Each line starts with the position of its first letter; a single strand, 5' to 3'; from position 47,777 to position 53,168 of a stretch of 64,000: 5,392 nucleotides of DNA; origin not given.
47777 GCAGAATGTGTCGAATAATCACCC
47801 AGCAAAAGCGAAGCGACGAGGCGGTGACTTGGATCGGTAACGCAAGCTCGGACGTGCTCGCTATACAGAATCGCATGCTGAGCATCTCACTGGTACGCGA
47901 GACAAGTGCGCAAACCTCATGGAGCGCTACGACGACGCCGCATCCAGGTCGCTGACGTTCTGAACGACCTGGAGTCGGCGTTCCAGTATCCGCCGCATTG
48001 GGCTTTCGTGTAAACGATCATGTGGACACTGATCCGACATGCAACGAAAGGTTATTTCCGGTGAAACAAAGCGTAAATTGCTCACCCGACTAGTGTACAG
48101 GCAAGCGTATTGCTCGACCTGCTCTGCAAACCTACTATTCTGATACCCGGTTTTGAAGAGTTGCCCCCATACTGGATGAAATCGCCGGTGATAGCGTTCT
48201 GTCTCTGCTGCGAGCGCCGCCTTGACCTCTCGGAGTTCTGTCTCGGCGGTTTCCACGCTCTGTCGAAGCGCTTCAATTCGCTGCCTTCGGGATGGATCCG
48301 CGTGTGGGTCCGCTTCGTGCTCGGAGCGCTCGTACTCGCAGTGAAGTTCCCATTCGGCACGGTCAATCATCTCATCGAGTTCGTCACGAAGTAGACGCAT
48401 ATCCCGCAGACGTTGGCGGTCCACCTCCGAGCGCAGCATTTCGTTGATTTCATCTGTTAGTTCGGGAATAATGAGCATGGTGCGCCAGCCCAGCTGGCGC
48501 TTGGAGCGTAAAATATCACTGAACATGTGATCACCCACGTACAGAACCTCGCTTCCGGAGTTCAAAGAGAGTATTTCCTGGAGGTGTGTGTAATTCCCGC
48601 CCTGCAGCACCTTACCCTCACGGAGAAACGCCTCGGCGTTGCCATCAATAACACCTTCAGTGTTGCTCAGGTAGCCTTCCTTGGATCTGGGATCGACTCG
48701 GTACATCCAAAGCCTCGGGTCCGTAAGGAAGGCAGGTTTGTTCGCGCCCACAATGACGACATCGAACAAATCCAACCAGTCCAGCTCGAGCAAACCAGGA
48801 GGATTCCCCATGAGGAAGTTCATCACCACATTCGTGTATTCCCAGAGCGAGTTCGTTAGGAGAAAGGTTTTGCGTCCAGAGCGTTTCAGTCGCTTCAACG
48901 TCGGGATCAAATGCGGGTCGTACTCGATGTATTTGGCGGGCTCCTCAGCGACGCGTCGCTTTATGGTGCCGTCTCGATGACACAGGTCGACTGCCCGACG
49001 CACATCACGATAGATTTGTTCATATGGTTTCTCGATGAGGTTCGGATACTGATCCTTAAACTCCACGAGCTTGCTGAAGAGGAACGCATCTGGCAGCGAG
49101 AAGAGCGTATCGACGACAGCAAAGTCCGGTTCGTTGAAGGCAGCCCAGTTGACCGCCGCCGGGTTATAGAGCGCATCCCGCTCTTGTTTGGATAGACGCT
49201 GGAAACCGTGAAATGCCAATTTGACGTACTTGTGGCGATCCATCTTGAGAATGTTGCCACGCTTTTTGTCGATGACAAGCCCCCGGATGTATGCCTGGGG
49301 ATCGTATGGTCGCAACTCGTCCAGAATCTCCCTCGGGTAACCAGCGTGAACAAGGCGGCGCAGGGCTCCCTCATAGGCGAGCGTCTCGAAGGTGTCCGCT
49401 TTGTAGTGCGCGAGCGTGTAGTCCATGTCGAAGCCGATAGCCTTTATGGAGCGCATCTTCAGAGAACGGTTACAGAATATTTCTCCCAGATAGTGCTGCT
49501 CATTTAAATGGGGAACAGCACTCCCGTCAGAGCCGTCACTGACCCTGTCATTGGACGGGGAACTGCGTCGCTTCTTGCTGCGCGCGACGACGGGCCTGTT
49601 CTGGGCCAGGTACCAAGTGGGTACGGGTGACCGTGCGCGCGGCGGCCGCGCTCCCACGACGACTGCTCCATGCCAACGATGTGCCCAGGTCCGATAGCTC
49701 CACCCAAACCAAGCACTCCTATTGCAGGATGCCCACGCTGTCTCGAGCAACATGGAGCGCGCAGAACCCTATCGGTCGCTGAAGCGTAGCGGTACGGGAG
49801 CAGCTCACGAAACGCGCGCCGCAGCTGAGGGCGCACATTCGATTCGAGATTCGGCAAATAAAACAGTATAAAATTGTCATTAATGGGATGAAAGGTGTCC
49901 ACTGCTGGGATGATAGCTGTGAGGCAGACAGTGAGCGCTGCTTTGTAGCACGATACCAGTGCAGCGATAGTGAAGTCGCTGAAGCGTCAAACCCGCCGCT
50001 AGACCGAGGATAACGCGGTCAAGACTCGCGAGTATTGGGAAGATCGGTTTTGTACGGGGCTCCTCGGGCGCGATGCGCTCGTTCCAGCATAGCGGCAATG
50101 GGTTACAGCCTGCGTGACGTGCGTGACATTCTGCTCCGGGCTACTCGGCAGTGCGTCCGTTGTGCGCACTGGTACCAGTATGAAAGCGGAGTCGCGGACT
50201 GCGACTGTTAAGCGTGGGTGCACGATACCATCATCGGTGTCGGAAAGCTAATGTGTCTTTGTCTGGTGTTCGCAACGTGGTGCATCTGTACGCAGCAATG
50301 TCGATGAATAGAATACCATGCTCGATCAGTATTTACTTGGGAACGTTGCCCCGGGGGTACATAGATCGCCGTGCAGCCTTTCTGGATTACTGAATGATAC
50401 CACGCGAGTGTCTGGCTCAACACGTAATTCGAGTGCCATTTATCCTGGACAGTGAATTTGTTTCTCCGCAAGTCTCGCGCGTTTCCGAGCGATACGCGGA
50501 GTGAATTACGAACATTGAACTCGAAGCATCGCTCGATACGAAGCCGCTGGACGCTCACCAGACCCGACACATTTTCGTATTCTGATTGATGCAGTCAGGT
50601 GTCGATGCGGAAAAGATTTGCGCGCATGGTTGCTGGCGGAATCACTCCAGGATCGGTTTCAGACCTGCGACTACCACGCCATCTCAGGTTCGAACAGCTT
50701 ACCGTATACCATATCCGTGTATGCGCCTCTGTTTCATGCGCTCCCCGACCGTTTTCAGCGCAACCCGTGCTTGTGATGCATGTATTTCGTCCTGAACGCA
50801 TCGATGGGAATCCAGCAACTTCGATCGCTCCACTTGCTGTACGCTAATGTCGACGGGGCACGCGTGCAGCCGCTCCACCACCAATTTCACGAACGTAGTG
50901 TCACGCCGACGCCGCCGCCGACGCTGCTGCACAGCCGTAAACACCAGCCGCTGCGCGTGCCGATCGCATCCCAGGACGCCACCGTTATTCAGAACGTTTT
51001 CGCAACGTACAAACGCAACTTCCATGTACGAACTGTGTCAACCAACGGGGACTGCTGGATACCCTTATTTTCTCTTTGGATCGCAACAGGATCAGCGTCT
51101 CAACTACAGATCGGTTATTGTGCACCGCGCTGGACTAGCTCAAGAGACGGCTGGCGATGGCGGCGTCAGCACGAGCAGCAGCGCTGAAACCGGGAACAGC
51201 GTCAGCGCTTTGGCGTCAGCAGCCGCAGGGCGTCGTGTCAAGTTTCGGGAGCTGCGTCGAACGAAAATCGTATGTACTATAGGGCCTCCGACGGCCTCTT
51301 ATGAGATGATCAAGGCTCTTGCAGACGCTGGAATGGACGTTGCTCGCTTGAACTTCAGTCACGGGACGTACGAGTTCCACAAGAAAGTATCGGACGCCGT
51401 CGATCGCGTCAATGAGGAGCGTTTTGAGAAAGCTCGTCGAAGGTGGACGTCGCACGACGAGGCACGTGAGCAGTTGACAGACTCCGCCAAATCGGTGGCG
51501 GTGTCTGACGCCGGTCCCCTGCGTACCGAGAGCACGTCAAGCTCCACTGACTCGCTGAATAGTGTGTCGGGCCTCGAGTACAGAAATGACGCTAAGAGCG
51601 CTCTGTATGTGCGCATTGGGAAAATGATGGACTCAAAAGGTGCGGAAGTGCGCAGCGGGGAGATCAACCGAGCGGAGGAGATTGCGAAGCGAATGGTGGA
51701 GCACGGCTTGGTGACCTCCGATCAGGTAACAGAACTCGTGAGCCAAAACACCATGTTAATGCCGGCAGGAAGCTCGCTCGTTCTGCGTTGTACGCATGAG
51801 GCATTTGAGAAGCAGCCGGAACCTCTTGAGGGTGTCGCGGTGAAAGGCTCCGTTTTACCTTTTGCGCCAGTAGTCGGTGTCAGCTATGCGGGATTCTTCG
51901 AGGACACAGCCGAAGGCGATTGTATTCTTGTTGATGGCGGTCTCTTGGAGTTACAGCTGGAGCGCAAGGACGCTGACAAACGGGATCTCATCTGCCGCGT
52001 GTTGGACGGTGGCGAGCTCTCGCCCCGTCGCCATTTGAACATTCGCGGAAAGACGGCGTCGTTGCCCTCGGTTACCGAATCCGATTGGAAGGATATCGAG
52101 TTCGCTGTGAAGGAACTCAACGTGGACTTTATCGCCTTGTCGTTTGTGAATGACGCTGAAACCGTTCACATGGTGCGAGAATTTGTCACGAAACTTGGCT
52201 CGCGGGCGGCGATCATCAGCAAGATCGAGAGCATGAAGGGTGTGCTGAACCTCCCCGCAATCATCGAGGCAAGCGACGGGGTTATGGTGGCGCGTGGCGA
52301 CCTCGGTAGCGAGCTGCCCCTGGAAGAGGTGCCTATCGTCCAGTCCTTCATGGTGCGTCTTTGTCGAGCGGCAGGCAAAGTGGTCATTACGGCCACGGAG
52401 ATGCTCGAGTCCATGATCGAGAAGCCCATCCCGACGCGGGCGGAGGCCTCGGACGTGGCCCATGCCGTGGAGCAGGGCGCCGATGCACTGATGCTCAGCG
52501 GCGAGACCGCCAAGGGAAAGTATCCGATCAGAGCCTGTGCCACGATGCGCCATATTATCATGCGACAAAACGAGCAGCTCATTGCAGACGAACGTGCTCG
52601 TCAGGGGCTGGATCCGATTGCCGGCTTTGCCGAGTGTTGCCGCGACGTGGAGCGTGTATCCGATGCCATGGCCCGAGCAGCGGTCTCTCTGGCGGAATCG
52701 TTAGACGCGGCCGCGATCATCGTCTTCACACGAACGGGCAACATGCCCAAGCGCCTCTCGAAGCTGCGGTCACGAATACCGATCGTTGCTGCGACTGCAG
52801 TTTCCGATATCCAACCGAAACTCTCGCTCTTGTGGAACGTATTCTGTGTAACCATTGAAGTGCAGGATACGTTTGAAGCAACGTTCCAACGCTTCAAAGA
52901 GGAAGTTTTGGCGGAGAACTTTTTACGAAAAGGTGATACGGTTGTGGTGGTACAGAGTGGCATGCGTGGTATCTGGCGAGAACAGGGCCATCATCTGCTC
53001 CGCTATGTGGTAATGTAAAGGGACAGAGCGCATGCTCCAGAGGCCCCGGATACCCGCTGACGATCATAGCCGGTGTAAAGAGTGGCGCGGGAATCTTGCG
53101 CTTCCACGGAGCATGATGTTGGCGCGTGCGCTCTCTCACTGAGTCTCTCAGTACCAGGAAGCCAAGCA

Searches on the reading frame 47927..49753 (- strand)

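Call 12: search_protein_families(library=pfam, proteins=[window:47927-49753:-])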
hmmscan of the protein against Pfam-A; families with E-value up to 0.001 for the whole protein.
window:47927-49753:- (608 aa): 2 families
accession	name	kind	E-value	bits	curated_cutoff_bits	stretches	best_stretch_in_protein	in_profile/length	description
PF05761.20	5_nucleotid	-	1.6e-153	512.3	28.5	1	92-579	1-458/460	5' nucleotidase family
PF00702.32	Hydrolase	-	7.4e-05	23.7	26.4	0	103-343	1-152/191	haloacid dehalogenase-like hydrolase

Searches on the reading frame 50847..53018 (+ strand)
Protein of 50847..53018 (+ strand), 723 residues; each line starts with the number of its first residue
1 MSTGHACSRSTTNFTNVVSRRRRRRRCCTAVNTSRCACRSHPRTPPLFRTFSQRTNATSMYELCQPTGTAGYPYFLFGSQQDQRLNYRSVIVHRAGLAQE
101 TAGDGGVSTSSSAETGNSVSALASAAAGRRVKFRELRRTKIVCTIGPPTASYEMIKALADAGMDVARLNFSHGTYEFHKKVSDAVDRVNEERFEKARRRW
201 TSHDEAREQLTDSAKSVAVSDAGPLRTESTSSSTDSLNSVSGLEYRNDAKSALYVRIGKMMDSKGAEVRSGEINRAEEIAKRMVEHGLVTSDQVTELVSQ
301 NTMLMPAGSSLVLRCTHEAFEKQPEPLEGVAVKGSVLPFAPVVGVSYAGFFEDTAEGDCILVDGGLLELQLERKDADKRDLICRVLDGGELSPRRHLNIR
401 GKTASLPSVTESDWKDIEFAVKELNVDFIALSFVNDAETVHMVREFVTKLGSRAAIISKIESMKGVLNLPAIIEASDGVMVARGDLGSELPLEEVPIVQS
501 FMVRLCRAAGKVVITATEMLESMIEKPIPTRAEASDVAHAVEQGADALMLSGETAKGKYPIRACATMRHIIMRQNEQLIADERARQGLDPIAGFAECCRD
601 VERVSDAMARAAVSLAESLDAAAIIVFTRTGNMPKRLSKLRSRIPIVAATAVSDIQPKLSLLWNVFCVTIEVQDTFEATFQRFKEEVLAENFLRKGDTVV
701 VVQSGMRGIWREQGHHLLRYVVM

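Call 12: search_protein_families(library=pfam, proteins=[window:50847-53018:+])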
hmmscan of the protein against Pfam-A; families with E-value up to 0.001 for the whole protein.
window:50847-53018:+ (723 aa): 2 families
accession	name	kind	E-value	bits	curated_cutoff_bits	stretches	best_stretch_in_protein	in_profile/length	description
PF00224.27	PK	-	2e-96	323.4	30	2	342-563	108-327/328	Pyruvate kinase, barrel domain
PF02887.21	PK_C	-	4e-23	82.1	28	1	606-706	1-101/114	Pyruvate kinase, alpha/beta domain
